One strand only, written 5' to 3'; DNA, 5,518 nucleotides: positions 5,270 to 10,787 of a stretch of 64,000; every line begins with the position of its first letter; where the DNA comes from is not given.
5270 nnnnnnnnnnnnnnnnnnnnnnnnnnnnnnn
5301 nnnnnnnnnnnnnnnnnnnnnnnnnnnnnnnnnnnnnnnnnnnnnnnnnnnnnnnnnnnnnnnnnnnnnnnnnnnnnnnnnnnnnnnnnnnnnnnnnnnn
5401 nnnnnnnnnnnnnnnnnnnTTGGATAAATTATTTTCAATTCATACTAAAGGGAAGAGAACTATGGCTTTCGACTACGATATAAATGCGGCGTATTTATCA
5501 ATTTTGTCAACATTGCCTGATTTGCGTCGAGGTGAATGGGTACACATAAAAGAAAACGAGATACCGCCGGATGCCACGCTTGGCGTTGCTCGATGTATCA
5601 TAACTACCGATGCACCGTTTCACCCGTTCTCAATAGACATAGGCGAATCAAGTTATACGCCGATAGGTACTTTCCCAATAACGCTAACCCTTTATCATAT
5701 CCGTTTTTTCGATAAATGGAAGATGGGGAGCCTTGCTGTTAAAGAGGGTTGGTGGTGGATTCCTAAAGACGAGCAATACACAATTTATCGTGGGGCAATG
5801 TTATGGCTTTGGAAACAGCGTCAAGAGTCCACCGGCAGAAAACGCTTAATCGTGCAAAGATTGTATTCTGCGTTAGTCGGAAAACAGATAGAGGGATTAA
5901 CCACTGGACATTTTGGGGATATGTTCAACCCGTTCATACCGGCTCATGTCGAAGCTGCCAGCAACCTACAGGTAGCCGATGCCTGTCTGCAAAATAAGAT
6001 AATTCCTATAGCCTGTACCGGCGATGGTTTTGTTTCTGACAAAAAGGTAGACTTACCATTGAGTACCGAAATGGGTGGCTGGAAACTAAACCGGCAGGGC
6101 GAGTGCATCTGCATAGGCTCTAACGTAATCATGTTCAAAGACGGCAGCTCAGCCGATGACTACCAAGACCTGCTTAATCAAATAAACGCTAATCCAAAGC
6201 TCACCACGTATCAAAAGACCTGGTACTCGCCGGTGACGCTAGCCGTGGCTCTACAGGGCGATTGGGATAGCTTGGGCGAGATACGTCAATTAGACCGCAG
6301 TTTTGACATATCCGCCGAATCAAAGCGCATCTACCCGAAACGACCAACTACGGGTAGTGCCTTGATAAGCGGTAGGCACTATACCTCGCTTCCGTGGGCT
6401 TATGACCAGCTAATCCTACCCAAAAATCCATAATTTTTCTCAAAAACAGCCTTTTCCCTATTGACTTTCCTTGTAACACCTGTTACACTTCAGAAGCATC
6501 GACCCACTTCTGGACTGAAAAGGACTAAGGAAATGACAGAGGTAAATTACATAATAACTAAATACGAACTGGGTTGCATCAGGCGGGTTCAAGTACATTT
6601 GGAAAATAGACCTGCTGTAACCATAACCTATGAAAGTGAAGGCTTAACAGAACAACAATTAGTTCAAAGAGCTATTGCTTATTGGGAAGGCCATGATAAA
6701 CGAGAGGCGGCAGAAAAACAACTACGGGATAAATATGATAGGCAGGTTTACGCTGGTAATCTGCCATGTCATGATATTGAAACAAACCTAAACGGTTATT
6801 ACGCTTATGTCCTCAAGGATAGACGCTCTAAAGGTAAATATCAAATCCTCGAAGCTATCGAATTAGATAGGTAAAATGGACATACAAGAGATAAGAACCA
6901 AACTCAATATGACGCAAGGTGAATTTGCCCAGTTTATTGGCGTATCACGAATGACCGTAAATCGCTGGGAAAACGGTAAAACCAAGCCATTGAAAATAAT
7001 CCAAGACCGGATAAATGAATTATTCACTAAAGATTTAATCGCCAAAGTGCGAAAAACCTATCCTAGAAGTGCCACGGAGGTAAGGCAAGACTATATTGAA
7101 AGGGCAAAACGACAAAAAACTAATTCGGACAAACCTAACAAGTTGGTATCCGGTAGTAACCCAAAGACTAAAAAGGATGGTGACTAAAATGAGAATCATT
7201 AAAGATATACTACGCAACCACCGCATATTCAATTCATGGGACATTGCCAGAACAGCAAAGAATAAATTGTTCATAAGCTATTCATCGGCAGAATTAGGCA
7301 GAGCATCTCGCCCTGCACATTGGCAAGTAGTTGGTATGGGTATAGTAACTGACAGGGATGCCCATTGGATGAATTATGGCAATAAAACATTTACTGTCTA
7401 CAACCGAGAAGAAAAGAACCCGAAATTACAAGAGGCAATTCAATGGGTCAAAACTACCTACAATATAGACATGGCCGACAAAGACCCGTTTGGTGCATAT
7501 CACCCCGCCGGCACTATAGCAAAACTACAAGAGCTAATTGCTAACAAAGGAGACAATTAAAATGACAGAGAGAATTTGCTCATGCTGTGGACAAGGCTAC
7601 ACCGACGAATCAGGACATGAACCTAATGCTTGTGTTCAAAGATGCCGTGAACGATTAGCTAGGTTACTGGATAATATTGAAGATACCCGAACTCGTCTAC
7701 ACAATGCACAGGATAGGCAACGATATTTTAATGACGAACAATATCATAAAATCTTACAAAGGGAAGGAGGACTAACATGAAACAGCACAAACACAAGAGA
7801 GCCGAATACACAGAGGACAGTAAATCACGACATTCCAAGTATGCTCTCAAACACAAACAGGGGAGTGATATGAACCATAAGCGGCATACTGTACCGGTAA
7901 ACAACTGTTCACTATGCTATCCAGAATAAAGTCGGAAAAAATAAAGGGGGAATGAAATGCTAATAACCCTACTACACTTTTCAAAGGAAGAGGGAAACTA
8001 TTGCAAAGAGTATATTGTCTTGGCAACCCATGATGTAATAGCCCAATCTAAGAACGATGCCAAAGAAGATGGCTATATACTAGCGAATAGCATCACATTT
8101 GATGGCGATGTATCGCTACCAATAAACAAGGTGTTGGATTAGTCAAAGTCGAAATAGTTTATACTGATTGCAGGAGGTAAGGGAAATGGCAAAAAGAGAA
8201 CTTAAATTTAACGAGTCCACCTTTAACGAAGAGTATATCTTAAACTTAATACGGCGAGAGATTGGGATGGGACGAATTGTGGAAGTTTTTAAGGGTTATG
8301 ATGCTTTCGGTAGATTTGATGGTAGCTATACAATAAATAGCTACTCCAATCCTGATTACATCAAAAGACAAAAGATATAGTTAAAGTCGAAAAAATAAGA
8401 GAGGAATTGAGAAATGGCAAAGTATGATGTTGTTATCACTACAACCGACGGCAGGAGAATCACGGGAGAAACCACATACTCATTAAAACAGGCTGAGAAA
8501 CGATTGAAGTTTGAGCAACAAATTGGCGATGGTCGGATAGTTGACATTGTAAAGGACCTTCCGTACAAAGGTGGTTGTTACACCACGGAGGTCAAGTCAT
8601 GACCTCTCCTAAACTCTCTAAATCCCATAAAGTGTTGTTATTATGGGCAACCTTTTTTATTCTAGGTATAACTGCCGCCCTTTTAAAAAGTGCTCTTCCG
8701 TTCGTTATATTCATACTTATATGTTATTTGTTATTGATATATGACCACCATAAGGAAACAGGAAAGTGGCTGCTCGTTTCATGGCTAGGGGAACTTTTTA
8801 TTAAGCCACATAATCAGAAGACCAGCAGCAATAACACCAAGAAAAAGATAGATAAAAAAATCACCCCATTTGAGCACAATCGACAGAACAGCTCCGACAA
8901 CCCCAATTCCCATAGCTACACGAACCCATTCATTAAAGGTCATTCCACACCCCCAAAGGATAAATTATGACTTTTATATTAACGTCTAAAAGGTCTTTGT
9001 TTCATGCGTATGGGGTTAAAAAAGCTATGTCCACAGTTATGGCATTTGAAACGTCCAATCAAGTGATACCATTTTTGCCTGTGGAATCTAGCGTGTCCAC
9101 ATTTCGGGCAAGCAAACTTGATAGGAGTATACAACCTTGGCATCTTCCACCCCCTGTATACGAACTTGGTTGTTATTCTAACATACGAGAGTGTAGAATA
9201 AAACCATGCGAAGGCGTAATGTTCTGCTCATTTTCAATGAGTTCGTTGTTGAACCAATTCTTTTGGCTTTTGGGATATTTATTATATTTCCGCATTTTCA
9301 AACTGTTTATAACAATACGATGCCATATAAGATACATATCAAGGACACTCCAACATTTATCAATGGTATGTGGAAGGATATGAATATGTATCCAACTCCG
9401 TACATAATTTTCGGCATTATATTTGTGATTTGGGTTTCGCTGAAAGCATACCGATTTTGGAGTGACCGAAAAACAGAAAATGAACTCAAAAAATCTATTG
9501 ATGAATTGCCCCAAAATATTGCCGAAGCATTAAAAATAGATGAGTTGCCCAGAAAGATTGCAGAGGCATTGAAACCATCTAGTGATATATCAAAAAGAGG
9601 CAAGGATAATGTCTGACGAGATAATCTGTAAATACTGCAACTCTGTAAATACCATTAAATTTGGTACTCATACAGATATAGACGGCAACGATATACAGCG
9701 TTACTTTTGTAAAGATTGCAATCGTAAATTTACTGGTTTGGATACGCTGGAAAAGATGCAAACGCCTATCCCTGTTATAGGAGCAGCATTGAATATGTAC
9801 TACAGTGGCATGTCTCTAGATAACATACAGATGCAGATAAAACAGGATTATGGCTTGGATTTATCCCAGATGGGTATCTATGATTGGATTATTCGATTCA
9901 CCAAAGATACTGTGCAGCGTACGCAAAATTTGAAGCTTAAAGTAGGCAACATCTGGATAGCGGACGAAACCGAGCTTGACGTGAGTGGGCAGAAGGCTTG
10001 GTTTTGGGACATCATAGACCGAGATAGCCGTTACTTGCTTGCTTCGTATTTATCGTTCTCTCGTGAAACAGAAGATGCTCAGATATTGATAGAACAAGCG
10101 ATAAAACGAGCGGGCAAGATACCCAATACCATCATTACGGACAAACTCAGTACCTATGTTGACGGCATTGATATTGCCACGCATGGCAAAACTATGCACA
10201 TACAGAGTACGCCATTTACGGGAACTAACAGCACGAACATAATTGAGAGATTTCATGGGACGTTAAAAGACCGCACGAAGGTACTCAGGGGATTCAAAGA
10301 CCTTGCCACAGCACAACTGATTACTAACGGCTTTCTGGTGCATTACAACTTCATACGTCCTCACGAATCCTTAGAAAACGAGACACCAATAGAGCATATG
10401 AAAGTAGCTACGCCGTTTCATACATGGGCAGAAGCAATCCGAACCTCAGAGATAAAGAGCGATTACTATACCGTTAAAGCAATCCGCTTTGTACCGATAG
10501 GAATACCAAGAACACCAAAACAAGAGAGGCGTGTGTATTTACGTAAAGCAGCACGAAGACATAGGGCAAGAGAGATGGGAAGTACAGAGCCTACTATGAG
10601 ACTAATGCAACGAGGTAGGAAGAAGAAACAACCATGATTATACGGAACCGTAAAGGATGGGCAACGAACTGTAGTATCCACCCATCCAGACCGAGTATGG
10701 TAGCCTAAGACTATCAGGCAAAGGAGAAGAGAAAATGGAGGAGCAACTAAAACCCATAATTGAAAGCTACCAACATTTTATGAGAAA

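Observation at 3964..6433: HNH-NUMOD3 homing endonuclease sits between two ORFs that together look like a split, degenerate family-B DNA polymerase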

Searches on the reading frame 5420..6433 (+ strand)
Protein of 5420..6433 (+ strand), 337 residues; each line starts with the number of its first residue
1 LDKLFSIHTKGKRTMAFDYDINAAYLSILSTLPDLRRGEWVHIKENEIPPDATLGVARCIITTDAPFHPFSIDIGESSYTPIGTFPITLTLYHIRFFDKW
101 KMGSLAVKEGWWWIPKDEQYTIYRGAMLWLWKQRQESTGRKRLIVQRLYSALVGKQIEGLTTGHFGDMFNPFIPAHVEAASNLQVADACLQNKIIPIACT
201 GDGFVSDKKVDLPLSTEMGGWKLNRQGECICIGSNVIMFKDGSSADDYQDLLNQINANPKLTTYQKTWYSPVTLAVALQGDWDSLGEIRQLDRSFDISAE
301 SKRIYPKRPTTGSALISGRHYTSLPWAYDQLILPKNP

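Call 3: search_protein_families(library=pfam, proteins=[window:5420-6433:+], max_evalue=1)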
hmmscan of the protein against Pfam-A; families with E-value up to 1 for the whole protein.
window:5420-6433:+ (337 aa): 0 families

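Call 4: search_protein_families(library=phrogs, proteins=[window:5420-6433:+], max_evalue=1)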
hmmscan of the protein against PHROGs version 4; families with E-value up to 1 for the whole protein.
window:5420-6433:+ (337 aa): 1 family
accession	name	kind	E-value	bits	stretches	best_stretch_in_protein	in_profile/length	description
phrog_11768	-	DNA, RNA and nucleotide metabolism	1e-06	28.6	2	4-49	267-313/647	DNA polymerase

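Call 5: search_solved_structures(query=window:5420-6433:+, max_evalue=10, show_alignments=3)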
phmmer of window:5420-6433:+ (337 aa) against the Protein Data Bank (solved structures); distinct sequences matched with E-value up to 10: 5.
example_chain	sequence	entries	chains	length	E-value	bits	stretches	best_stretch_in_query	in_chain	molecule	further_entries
2xmx_A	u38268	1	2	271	1.5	10.7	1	271-323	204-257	COLICIN-M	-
2xtq_A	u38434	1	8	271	1.5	10.7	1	271-323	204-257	COLICIN-M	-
2xtr_A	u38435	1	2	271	1.6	10.6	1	271-323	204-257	COLICIN-M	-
3da3_A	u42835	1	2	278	1.6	10.6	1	271-323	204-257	Colicin-M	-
3da4_A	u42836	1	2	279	1.6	10.6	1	271-323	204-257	Colicin-M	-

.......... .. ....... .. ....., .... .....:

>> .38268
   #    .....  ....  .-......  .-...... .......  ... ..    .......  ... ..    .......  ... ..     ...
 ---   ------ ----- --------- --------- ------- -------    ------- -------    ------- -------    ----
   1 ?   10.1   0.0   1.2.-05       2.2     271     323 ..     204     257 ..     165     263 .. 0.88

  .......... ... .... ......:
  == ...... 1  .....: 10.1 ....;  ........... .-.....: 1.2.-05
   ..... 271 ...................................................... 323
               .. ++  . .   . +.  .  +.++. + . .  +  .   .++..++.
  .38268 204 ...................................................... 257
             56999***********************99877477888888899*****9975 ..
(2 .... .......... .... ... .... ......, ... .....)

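Call 7: search_protein_families(library=ncbifam, proteins=[window:5420-6433:+], max_evalue=1)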
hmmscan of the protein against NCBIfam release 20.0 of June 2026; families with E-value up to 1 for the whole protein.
window:5420-6433:+ (337 aa): 0 families

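Call 12: search_dna_similar(query=window:5420-6433:+, collection=phages, mode=protein, max_evalue=1)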
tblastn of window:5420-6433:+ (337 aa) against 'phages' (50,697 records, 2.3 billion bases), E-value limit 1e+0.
No match.

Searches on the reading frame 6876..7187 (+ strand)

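Call 3: search_protein_families(library=pfam, proteins=[window:6876-7187:+], max_evalue=1)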
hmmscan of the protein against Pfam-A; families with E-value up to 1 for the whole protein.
window:6876-7187:+ (103 aa): 18 families
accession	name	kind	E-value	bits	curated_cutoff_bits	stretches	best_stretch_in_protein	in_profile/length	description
PF01381.28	HTH_3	-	2e-11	44.2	23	1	3-38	1-36/55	Helix-turn-helix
PF15731.11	MqsA_antitoxin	-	1.3e-05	25.8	30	1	2-40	73-111/131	Antitoxin component of bacterial toxin-antitoxin system, MqsA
PF13560.12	HTH_31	-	0.00016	22.4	27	1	5-38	8-42/64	Helix-turn-helix domain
PF13545.12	HTH_Crp_2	-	0.00043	20.6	27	1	7-30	18-41/70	Crp-like helix-turn-helix domain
PF20432.4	Xre-like-HTH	-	0.0011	19.6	25.8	1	4-40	16-51/63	Antitoxin Xre-like helix-turn-helix domain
PF08965.17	Aca2_YdiL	-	0.0023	18.5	23.8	1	2-51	5-56/118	Aca2/YdiL-like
PF00325.26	Crp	-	0.0036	17.4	21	1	10-30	1-21/32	Bacterial regulatory proteins, crp family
PF07037.17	YfeC-like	-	0.0044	17.8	22.9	1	12-32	1-21/122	Transcription regulator YfeC-like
PF22495.2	HTH_92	-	0.0059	16.3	27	1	5-39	2-36/45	RsaL-like HTH domain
PF13022.12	HTH_Tnp_1_2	-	0.0061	17.1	27.9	1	11-62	26-75/122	Helix-turn-helix of insertion element transposase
PF12844.13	HTH_19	-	0.0091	16.3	30.2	1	3-38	4-39/64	Helix-turn-helix domain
PF13443.12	HTH_26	-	0.012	16.3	22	1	3-38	2-37/63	Cro/C1-type HTH DNA-binding domain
PF01047.28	MarR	-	0.083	13.2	24.6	1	6-31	12-37/59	MarR family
PF16677.11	GP3_package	-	0.09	13.4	29.4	1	12-55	34-77/105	DNA-packaging protein gp3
PF24852.1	DUF7726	-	0.092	13.3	26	1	3-31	14-42/73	Domain of unknown function (DUF7726)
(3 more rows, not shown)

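Call 4: search_protein_families(library=phrogs, proteins=[window:6876-7187:+], max_evalue=1)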
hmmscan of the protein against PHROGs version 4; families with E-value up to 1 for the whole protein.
window:6876-7187:+ (103 aa): 62 families (the best 25 are shown)
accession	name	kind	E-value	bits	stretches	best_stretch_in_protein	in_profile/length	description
phrog_8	-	transcription regulation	4e-11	44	1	3-41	81-124/346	transcriptional regulator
phrog_2104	-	unknown function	8.9e-11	42.9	1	2-42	43-83/103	-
phrog_4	-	transcription regulation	2e-07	31.3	1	3-49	141-180/400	transcriptional repressor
phrog_4779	-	transcription regulation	4.4e-07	31.3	1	2-54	6-61/98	transcriptional regulator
phrog_3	-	transcription regulation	4.9e-07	30.9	1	3-74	93-170/430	transcriptional repressor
phrog_2967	-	transcription regulation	5.3e-07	30.4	1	3-38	15-50/225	transcriptional regulator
phrog_2328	-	transcription regulation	4.9e-06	27.4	1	7-48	24-65/128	transcriptional repressor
phrog_2439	-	transcription regulation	7.1e-06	26.1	1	3-40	12-50/367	transcriptional regulator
phrog_7950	-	transcription regulation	1.3e-05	26.2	1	4-34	13-43/68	transcriptional repressor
phrog_35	-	transcription regulation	4.1e-05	24.7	1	4-72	76-136/181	transcriptional repressor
phrog_66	-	integration and excision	4.8e-05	24.2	1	5-88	87-171/412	excisionase and transcriptional regulator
phrog_1373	-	transcription regulation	5.2e-05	24.3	1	3-38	68-103/166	transcriptional regulator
phrog_4836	-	transcription regulation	9.8e-05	23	1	3-38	80-115/194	CII-like regulator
phrog_34341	-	transcription regulation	0.00015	23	1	2-37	75-110/122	transcriptional regulator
phrog_14076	-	transcription regulation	0.00019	22.9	1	2-42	17-56/86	transcriptional regulator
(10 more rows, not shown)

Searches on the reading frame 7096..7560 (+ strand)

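Call 3: search_protein_families(library=pfam, proteins=[window:7096-7560:+], max_evalue=1)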
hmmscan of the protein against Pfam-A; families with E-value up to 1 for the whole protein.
window:7096-7560:+ (154 aa): 1 family
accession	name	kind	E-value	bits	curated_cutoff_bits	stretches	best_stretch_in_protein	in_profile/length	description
PF08058.16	NPCC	-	0.05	14.1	33.9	1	19-67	6-51/134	Nuclear pore complex component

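Call 4: search_protein_families(library=phrogs, proteins=[window:7096-7560:+], max_evalue=1)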
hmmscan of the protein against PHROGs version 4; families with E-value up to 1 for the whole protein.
window:7096-7560:+ (154 aa): 1 family
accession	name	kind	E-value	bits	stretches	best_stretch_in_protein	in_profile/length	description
phrog_16212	-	unknown function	0.19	13.1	1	60-95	10-45/101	-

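Call 7: search_protein_families(library=ncbifam, proteins=[window:7096-7560:+], max_evalue=1)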
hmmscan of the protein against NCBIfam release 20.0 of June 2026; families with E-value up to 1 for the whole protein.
window:7096-7560:+ (154 aa): 2 families
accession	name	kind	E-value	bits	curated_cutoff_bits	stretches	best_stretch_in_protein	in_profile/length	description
NF011818.0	PRK15290.1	equivalog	0.02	14.3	317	1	79-148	37-103/243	fimbrial chaperone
NF042945.1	DUF4297_antiphage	equivalog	0.042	12.8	300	1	22-59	195-232/400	DUF4297 family anti-phage-associated protein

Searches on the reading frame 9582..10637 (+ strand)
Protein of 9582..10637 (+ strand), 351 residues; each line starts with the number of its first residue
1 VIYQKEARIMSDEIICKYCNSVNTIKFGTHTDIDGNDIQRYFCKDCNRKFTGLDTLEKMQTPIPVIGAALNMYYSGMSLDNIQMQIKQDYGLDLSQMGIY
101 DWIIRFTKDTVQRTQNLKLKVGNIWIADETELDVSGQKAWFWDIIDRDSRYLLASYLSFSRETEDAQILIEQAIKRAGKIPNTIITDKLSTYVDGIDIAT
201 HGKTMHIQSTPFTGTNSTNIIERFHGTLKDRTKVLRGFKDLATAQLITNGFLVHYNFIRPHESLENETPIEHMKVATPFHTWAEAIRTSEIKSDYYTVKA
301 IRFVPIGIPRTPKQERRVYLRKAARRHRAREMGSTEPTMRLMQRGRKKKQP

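Call 3: search_protein_families(library=pfam, proteins=[window:9582-10637:+], max_evalue=1)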
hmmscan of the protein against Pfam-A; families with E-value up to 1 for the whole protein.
window:9582-10637:+ (351 aa): 8 families
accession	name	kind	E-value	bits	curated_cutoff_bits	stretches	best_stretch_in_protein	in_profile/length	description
PF13610.12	DDE_Tnp_IS240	-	1.5e-20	74.1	27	1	125-256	4-134/139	DDE domain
PF13683.12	rve_3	-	4.7e-11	42.7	26.5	1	220-269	18-67/67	Integrase core domain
PF00665.32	rve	-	2.9e-09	37.5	32.6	1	121-194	4-80/102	Integrase core domain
PF02701.20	Zn_ribbon_Dof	-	0.00054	20.5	26.6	1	14-56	4-44/59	Dof domain, zinc finger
PF22811.2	Zn_ribbon_NrdR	-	0.074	13.5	27.2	1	15-51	2-39/42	Transcriptional repressor NrdR-like, N-terminal domain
PF10058.14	Zn_ribbon_10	-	0.14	12.3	24.2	1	14-48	23-52/54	ER junction formation factor lunapark, zinc ribbon finger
PF13333.12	rve_2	-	0.17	12.5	22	1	222-272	1-51/56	Integrase core domain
PF24485.1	zf-C2H2_DHX34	-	0.21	12.1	27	1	41-50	2-11/25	DHX34-like, C2H2-type zinc finger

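Call 4: search_protein_families(library=phrogs, proteins=[window:9582-10637:+], max_evalue=1)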
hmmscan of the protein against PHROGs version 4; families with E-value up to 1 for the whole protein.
window:9582-10637:+ (351 aa): 11 families
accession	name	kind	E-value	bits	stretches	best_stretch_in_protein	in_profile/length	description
phrog_157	-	integration and excision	2.4e-18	67.5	1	124-275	334-486/580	transposase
phrog_956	-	integration and excision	2.2e-14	54.3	1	123-331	46-253/436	transposase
phrog_8463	-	integration and excision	5e-12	46.4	1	120-278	139-307/380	transposase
phrog_310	-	integration and excision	3.3e-05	23.9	1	112-291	266-469/696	transposase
phrog_6504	-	unknown function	0.0013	19.9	1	9-51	3-45/61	-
phrog_2331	-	integration and excision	0.0051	16.4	1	54-101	96-144/407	transposase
phrog_1191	-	integration and excision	0.025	15.6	1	13-50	5-39/90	transposase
phrog_36658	-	unknown function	0.081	14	1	143-187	21-63/124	-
phrog_25058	-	unknown function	0.089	14.1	1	178-253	4-79/109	-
phrog_5602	-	unknown function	0.15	12.8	1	12-48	17-50/60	-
phrog_4005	-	unknown function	0.17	13.1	1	3-49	12-58/75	-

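Call 89: find_homologous_proteins(query=window:9582-10637:+, max_evalue=1e-20)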
Query window:9582-10637:+ (351 aa): 1776 proteins with E <= 1e-20 among 3156 candidates; the best 120 are listed.
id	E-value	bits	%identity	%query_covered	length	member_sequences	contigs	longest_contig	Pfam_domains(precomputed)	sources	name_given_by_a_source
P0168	1.9e-181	621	79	97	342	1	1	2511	PF00665.33,PF13610.13,PF13683.13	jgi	jgi:putative transposase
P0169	7.0e-181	619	100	78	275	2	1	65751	PF00665.33,PF13610.13,PF13683.13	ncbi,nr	ncbi:DDE-type integrase/transposase/recombinase [Patescibacteria group bacterium]|nr:DDE-type integr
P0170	5.2e-178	609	77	97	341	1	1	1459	PF00665.33,PF13610.13,PF13683.13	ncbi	-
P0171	1.2e-119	417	56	95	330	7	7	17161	PF00665.33,PF13610.13,PF13683.13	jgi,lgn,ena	-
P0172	2.2e-118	413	55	94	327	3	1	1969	PF00665.33,PF13610.13,PF13683.13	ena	-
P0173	2.2e-117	410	54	97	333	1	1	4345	PF00665.33,PF13610.13,PF13683.13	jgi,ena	-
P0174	6.7e-117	408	57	90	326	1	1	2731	PF00665.33,PF13610.13,PF13683.13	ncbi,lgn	-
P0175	2.5e-116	406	54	93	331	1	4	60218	PF02701.21,PF00665.33,PF13610.13,PF13683.13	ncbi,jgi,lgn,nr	ncbi:MAG: IS1/IS6 family transposase [Chloroflexi bacterium]|nr:IS1/IS6 family transposase [Chlorofl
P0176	3.0e-116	406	56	91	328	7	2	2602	PF00665.33,PF13610.13,PF13683.13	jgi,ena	-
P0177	5.9e-116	405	56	91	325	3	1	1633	PF00665.33,PF13610.13,PF13683.13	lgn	-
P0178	6.1e-116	405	56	92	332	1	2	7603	PF00665.33,PF13610.13,PF13683.13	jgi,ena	-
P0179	7.6e-116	405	57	92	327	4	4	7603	PF00665.33,PF13610.13,PF13683.13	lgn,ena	-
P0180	1.3e-115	404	56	92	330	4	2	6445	PF00665.33,PF13610.13,PF13683.13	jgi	-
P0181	1.8e-115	404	51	95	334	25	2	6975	PF00665.33,PF13610.13,PF13683.13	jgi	jgi:transposase-like protein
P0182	2.6e-115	403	56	91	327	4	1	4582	PF00665.33,PF13610.13,PF13683.13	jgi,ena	-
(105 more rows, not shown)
